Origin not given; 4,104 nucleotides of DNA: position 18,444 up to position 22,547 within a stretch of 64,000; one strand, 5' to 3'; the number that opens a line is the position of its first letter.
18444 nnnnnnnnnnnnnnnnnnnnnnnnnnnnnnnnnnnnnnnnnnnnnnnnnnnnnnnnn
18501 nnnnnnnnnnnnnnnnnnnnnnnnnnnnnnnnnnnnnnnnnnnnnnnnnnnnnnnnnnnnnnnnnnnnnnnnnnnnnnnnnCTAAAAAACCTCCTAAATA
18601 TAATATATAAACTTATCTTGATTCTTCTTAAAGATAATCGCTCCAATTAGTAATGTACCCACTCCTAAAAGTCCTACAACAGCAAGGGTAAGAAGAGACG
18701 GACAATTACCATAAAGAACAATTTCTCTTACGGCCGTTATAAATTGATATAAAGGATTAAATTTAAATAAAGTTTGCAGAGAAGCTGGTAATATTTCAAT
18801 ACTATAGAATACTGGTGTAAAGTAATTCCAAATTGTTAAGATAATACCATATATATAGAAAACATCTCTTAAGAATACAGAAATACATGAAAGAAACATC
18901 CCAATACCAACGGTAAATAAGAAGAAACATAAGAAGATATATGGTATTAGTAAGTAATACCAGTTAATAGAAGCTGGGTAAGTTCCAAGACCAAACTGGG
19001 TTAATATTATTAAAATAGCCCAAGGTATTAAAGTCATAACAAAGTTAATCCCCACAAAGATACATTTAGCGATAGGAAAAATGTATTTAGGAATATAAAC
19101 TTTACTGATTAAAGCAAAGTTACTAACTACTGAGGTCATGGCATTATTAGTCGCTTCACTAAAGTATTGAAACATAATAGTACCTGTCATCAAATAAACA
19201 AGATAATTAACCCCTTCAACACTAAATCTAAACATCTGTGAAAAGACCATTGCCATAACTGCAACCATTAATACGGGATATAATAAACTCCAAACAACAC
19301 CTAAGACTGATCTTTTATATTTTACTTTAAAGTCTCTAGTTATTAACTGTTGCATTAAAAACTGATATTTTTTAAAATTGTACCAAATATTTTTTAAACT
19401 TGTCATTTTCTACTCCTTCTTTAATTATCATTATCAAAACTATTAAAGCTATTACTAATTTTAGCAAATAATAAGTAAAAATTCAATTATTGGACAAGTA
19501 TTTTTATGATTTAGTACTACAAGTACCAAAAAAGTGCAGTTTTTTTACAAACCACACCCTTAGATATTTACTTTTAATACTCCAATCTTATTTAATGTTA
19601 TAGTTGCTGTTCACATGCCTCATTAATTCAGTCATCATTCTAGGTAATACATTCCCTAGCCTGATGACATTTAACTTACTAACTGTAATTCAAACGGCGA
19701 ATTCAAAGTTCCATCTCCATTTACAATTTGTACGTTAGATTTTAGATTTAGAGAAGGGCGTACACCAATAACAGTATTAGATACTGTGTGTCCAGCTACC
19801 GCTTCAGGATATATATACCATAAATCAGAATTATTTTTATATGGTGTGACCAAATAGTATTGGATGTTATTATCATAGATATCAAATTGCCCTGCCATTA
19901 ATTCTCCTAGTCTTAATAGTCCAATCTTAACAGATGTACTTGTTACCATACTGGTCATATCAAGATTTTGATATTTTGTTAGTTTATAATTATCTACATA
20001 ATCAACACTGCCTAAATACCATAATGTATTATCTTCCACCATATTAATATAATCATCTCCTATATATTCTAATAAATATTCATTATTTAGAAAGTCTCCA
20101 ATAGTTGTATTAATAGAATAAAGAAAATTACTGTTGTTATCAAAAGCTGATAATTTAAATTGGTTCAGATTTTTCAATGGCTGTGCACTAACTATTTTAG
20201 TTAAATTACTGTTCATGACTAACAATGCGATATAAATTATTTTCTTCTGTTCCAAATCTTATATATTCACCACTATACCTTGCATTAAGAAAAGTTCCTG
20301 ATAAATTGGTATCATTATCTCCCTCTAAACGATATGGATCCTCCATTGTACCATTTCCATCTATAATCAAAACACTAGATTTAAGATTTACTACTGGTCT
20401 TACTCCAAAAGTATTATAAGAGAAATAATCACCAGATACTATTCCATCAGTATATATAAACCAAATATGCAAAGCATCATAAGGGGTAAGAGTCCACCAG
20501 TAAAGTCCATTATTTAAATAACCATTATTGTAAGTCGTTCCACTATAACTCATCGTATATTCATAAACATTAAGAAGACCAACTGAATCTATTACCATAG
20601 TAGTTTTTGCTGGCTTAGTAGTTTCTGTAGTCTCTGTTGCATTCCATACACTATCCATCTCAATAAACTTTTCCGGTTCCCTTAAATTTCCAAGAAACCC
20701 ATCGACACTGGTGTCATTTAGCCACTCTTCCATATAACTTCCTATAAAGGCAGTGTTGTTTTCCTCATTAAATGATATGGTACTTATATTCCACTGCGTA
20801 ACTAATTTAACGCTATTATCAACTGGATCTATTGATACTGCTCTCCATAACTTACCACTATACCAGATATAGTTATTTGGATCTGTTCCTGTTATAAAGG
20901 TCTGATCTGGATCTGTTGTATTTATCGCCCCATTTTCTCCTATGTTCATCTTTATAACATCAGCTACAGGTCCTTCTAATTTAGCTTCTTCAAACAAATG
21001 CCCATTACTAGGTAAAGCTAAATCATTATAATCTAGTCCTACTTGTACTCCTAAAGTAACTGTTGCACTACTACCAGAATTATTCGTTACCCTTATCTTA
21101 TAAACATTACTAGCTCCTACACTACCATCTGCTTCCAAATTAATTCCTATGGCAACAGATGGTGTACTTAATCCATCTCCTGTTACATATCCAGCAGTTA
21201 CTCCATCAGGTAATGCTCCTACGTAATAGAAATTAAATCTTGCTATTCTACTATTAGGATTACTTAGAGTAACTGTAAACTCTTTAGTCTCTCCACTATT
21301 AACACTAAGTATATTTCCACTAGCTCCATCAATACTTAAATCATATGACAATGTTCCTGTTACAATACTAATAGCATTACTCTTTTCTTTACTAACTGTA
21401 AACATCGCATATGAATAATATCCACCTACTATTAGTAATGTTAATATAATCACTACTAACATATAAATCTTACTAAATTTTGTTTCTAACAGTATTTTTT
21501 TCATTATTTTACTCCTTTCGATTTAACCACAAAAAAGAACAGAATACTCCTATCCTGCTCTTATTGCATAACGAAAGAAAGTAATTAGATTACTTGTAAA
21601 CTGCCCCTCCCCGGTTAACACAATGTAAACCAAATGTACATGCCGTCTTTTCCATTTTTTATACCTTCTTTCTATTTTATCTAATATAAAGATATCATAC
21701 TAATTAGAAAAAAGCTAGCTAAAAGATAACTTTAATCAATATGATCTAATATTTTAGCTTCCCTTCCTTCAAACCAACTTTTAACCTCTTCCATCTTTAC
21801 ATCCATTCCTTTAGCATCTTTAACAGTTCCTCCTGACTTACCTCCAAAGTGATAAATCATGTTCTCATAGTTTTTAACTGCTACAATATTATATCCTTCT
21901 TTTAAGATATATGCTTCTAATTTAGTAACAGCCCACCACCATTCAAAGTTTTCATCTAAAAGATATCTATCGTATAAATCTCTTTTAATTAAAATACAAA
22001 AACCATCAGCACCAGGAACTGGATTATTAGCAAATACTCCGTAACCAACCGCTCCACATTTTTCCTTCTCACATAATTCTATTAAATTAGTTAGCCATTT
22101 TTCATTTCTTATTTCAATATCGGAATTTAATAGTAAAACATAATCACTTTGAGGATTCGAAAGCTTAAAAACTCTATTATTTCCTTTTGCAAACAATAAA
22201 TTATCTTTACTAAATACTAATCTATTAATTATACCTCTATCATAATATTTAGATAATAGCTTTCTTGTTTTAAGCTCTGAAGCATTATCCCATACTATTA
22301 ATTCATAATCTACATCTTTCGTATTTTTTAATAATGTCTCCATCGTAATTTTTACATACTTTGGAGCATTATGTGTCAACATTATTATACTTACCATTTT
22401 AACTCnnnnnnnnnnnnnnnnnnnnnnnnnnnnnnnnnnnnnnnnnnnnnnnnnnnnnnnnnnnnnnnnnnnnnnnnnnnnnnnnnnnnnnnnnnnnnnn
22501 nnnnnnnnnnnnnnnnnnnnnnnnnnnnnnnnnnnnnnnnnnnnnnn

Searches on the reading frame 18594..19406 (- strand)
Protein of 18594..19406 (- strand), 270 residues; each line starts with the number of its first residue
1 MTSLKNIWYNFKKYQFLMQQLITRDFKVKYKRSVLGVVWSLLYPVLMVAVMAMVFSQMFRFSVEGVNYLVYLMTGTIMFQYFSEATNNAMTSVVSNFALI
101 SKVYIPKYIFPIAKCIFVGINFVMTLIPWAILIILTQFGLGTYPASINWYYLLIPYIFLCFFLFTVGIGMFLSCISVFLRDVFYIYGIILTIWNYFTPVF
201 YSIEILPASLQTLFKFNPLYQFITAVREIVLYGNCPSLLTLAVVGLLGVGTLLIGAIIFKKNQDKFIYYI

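Call 6: search_protein_families(library=pfam, proteins=[window:18594-19406:-])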
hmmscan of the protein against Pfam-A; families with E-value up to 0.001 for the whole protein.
window:18594-19406:- (270 aa): 1 family
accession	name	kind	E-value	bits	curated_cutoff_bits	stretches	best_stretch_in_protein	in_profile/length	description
PF01061.29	ABC2_membrane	-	3.6e-17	63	26.9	1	19-230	4-210/211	ABC-2 type transporter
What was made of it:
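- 17823..19406 (-): TagG/TagH-like (Wzm/Wzt-type) ABC-2 polymer exporter. Exports the presumed acceptor polymer. Pfam ABC2_membrane and ABC_tran (call 6).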

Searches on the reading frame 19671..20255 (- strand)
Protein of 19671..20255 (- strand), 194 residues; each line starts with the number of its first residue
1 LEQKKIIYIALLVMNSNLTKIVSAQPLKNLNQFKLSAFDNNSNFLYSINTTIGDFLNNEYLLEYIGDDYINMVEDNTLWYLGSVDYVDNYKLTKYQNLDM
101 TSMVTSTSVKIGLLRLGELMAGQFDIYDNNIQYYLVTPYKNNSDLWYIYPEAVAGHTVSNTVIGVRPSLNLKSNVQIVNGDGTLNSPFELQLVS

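Call 6: search_protein_families(library=pfam, proteins=[window:19671-20255:-])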
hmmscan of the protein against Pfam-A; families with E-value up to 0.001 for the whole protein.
window:19671-20255:- (194 aa): 0 families

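Call 22: search_protein_families(library=pfam, proteins=[window:19671-20255:-], max_evalue=10)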
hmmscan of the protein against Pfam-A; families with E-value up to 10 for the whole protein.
window:19671-20255:- (194 aa): 2 families
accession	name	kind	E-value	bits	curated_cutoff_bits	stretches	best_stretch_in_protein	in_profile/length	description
PF19789.6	DUF6273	-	0.0061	16.9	23.5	1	129-173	127-172/172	Domain of unknown function (DUF6273)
PF21472.2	gp6_C-domII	-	0.065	14.1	27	1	52-102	62-115/119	Baseplate structural protein gp6, C-terminal domain II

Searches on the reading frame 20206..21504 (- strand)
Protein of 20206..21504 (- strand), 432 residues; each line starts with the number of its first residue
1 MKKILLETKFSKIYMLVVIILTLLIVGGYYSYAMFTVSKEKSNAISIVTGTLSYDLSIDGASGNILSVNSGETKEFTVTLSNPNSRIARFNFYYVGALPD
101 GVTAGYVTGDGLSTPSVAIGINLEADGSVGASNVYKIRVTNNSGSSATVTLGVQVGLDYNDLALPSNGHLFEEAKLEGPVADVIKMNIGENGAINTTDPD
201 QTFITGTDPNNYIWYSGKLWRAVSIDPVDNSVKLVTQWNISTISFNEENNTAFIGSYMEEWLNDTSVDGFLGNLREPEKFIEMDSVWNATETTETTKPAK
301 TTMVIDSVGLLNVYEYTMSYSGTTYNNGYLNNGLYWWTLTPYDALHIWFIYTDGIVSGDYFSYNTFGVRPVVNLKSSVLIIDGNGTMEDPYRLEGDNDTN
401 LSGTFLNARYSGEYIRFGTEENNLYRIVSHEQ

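Call 6: search_protein_families(library=pfam, proteins=[window:20206-21504:-])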
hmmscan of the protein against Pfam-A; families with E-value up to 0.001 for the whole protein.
window:20206-21504:- (432 aa): 1 family
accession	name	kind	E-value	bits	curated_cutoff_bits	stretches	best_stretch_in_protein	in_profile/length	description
PF19789.6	DUF6273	-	4.6e-08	33.5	23.5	1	245-376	25-172/172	Domain of unknown function (DUF6273)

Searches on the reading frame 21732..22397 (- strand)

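Call 6: search_protein_families(library=pfam, proteins=[window:21732-22397:-])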
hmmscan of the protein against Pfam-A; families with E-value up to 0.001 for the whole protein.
window:21732-22397:- (221 aa): 1 family
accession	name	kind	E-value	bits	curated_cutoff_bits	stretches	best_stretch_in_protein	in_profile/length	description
PF00535.33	Glycos_transf_2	-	7.4e-16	59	23.3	1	3-132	1-126/168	Glycosyl transferase family 2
